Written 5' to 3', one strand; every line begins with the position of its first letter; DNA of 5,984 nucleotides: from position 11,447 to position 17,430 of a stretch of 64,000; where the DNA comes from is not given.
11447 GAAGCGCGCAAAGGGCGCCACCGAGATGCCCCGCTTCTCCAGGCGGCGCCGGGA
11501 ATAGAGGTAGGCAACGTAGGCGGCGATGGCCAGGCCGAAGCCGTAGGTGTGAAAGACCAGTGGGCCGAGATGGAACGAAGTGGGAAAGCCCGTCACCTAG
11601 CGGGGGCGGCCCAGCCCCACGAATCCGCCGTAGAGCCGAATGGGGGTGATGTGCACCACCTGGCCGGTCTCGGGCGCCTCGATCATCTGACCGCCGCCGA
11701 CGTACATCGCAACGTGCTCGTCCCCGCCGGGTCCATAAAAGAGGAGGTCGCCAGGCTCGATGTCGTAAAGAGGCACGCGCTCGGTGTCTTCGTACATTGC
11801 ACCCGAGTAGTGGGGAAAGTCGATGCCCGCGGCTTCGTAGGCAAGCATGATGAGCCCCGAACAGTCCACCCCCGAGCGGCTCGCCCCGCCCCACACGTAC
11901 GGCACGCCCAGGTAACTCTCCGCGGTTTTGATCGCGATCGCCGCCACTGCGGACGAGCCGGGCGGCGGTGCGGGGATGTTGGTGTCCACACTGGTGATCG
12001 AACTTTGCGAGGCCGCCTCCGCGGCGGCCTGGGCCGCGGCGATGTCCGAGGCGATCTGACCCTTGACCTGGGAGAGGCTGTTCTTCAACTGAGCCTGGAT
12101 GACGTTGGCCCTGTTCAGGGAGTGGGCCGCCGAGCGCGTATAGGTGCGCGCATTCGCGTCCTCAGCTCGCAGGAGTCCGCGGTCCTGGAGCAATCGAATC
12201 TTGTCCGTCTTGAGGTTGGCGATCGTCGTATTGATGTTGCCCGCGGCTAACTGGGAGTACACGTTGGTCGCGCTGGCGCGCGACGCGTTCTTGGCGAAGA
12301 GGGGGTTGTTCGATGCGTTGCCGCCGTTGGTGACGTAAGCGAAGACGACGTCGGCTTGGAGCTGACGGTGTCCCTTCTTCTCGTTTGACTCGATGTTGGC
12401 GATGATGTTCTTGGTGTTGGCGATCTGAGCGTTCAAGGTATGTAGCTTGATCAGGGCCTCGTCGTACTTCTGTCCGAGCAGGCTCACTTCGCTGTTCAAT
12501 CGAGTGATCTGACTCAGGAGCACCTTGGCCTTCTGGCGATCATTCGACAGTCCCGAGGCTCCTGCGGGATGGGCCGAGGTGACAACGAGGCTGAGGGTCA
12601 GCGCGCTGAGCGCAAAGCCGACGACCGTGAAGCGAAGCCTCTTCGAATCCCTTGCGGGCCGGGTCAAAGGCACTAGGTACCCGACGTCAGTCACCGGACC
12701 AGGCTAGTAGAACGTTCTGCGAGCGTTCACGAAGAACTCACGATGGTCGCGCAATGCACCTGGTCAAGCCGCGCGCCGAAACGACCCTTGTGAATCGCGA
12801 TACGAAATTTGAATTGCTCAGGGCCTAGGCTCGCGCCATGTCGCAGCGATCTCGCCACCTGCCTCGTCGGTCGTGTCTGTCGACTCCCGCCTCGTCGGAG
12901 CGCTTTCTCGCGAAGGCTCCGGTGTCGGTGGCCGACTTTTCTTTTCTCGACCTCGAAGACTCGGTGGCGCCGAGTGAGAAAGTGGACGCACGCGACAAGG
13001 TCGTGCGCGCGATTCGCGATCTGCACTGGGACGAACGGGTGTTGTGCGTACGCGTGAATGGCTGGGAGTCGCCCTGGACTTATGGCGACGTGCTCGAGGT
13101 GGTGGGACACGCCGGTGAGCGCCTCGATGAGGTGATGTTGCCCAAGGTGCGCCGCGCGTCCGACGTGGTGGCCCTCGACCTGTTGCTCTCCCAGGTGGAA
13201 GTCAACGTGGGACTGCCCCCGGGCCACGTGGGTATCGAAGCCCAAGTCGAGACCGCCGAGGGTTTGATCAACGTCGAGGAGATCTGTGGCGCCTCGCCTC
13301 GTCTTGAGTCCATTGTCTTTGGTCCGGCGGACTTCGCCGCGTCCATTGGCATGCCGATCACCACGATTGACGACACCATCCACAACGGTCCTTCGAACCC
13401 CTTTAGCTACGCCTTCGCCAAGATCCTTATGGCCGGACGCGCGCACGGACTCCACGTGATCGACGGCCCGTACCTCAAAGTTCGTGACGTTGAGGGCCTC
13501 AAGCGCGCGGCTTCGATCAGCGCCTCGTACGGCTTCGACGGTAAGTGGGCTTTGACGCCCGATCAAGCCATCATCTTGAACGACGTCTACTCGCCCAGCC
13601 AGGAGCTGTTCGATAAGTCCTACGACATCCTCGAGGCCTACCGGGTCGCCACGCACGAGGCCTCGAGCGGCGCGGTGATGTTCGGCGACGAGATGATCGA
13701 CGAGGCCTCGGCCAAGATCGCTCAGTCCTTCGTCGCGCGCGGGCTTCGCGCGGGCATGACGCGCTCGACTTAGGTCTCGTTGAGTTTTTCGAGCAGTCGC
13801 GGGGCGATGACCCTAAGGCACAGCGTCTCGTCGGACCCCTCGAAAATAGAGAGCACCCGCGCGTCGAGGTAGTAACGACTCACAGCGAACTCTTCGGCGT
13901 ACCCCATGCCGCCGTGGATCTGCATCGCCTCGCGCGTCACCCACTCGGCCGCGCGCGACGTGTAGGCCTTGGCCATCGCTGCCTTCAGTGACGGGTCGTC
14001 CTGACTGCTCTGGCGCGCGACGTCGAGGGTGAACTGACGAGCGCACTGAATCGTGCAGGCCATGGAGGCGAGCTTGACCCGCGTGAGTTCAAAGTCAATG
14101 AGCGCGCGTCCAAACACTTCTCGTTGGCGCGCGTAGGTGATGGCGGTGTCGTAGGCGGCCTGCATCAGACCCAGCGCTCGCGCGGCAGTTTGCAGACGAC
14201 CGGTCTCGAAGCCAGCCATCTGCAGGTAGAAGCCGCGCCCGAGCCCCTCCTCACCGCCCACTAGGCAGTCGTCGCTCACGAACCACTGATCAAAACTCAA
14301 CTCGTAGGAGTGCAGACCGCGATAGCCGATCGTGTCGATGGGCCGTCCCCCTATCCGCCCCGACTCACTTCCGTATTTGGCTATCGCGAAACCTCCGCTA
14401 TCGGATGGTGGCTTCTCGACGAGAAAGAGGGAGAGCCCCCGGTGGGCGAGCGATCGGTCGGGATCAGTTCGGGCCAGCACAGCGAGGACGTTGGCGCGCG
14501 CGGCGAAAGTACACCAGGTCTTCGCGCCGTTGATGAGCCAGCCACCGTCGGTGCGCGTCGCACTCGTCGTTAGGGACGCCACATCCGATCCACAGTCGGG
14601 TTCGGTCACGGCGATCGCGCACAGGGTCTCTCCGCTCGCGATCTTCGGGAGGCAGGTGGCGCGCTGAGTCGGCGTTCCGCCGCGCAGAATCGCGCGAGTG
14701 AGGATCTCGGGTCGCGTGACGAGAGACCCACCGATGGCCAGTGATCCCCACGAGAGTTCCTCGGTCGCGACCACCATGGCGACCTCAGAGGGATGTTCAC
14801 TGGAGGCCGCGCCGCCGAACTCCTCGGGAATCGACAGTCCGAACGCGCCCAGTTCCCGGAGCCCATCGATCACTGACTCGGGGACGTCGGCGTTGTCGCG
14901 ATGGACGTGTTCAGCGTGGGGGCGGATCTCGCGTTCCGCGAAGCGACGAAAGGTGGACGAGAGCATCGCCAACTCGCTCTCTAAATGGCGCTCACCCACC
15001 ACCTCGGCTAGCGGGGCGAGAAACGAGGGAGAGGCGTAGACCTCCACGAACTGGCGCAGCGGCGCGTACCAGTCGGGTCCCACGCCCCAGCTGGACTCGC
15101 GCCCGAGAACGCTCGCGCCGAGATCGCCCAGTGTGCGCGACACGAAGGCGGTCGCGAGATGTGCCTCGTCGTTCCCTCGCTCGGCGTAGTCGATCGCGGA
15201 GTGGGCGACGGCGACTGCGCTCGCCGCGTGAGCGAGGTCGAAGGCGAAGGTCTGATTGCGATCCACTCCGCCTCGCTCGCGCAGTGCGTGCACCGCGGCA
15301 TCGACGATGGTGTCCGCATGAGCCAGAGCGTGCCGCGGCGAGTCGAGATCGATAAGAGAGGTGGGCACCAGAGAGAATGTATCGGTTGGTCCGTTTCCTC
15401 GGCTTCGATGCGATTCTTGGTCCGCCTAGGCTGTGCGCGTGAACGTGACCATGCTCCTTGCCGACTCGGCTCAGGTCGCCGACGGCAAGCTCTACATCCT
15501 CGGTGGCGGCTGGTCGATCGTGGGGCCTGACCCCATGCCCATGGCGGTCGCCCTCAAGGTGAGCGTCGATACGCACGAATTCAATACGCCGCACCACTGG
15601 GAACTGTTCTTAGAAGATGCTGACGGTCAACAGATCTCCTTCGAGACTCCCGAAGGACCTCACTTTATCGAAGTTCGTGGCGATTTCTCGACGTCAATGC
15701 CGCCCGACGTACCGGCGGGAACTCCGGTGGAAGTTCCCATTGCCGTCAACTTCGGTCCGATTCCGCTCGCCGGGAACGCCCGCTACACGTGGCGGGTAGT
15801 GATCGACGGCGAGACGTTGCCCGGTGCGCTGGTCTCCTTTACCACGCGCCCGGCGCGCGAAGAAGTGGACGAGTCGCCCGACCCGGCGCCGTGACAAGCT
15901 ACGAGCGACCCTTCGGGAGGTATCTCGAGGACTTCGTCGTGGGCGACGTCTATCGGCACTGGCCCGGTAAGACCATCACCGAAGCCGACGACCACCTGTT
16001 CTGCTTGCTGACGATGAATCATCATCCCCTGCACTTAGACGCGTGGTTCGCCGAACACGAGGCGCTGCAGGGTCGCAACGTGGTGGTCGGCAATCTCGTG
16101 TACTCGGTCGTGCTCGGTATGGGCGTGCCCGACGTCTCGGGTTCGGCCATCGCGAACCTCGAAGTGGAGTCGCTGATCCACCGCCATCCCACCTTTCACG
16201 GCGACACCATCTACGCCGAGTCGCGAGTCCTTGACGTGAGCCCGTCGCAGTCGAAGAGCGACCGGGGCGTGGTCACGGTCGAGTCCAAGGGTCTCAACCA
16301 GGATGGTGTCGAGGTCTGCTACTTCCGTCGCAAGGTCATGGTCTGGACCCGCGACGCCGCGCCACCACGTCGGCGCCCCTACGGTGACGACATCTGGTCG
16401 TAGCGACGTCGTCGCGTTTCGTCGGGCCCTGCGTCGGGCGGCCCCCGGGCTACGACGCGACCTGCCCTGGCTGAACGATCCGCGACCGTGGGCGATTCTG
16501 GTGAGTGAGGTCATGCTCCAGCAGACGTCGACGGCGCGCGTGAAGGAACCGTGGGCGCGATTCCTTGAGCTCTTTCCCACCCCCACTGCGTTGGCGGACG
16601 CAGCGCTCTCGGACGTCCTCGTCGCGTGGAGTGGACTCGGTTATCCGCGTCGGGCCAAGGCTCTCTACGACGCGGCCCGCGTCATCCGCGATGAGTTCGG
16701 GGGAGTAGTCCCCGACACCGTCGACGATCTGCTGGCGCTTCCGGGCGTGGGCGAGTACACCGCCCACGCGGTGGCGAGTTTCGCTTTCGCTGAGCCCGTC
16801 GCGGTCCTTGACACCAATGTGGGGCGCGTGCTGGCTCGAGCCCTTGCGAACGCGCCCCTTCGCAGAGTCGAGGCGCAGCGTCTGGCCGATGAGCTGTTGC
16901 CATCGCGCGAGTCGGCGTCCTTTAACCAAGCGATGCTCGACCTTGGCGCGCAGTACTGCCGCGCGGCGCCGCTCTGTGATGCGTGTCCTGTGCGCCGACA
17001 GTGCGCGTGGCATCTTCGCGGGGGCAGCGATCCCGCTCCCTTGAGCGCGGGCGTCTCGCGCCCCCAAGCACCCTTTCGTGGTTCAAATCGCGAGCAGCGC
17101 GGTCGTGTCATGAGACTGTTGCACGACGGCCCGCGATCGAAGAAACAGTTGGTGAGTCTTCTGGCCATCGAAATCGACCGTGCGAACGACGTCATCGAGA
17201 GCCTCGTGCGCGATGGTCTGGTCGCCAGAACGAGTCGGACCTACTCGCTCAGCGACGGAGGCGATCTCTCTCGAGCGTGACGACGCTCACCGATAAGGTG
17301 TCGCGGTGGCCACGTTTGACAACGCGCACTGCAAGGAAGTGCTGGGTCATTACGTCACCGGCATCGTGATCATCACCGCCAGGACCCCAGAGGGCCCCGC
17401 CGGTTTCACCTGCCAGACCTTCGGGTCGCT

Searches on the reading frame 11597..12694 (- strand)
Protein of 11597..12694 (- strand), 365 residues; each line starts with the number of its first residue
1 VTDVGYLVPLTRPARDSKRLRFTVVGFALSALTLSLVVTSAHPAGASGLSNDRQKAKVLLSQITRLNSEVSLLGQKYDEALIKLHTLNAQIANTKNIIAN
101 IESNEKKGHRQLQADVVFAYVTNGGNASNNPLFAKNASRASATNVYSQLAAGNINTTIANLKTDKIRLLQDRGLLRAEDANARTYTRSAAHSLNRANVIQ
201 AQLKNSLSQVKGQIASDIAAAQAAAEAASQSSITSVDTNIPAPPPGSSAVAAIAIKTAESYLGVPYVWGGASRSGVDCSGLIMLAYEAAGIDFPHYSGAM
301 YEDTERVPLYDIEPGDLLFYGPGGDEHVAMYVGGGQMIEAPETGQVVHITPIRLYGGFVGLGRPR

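Call 72: search_protein_families(library=pfam, proteins=[window:11597-12694:-], max_evalue=0.00001)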
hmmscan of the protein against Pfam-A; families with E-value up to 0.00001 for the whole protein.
window:11597-12694:- (365 aa): 1 family
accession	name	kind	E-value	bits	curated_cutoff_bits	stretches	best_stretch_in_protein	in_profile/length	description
PF00877.26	NLPC_P60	-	7.8e-25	87.3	23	1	263-352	1-91/105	NlpC/P60 family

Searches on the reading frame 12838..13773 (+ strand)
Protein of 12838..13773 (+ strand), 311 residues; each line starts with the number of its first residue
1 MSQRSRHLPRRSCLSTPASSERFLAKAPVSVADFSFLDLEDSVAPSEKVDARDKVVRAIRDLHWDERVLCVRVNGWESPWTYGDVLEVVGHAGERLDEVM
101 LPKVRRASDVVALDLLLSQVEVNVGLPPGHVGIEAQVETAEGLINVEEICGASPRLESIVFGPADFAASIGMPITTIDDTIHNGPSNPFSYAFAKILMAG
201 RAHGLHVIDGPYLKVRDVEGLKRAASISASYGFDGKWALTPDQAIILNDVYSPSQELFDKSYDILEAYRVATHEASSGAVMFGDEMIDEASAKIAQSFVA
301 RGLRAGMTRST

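Call 72: search_protein_families(library=pfam, proteins=[window:12838-13773:+], max_evalue=0.00001)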
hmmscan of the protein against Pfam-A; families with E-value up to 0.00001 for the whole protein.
window:12838-13773:+ (311 aa): 2 families
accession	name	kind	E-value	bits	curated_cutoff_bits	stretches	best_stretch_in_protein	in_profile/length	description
PF03328.21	HpcH_HpaI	-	2.7e-39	135.2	25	1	11-241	1-221/221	HpcH/HpaI aldolase/citrate lyase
PF22484.2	DUF6986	-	3e-11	43.2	27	1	99-307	167-383/408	Domain of unknown function (DUF6986)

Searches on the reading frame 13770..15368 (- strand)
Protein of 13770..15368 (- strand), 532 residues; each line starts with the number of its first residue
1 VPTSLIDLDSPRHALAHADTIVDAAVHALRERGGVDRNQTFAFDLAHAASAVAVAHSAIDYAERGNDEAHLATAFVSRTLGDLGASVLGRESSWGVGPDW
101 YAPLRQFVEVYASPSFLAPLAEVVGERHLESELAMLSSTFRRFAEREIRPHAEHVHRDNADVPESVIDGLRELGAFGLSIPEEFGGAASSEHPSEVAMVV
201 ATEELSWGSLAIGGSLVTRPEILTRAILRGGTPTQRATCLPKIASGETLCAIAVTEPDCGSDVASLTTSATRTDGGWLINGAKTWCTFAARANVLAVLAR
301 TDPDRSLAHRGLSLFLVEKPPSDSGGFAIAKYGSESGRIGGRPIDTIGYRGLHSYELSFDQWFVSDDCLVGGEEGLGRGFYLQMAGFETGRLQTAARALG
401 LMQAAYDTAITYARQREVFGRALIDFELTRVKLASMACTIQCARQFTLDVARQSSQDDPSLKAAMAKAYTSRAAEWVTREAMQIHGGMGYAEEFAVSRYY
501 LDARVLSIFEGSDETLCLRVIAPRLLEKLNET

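Call 72: search_protein_families(library=pfam, proteins=[window:13770-15368:-], max_evalue=0.00001)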
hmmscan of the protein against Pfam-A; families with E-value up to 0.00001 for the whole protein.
window:13770-15368:- (532 aa): 4 families
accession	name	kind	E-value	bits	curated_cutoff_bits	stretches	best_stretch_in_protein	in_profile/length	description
PF00441.29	Acyl-CoA_dh_1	-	6.5e-44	150.1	22.4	1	377-520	1-145/150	Acyl-CoA dehydrogenase, C-terminal domain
PF02771.21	Acyl-CoA_dh_N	-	3e-24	86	22.9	1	132-247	3-113/113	Acyl-CoA dehydrogenase, N-terminal domain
PF02770.24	Acyl-CoA_dh_M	-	1.7e-19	70.2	33.3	1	251-360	1-95/97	Acyl-CoA dehydrogenase, middle domain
PF08028.16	Acyl-CoA_dh_2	-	2.8e-12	47.5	22.7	1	394-511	3-131/134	Acyl-CoA dehydrogenase, C-terminal domain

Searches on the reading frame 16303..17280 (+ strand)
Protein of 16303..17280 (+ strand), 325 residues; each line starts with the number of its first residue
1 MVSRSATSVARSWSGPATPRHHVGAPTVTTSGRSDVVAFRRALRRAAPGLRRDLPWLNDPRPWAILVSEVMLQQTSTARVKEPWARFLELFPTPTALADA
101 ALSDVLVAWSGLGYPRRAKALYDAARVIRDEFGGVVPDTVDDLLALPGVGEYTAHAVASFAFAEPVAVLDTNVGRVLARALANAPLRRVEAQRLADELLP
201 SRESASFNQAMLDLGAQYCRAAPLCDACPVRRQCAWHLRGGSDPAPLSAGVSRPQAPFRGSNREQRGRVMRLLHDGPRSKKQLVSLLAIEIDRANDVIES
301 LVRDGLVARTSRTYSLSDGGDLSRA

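Call 72: search_protein_families(library=pfam, proteins=[window:16303-17280:+], max_evalue=0.00001)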
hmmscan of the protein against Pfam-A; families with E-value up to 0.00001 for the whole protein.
window:16303-17280:+ (325 aa): 2 families
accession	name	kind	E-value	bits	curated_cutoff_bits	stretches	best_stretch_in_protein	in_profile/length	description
PF00730.31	HhH-GPD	-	9.4e-17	61.8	26.2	1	67-193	1-100/108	HhH-GPD superfamily base excision DNA repair protein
PF00633.29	HHH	-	8.5e-11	41.6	24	1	132-160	2-30/30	Helix-hairpin-helix motif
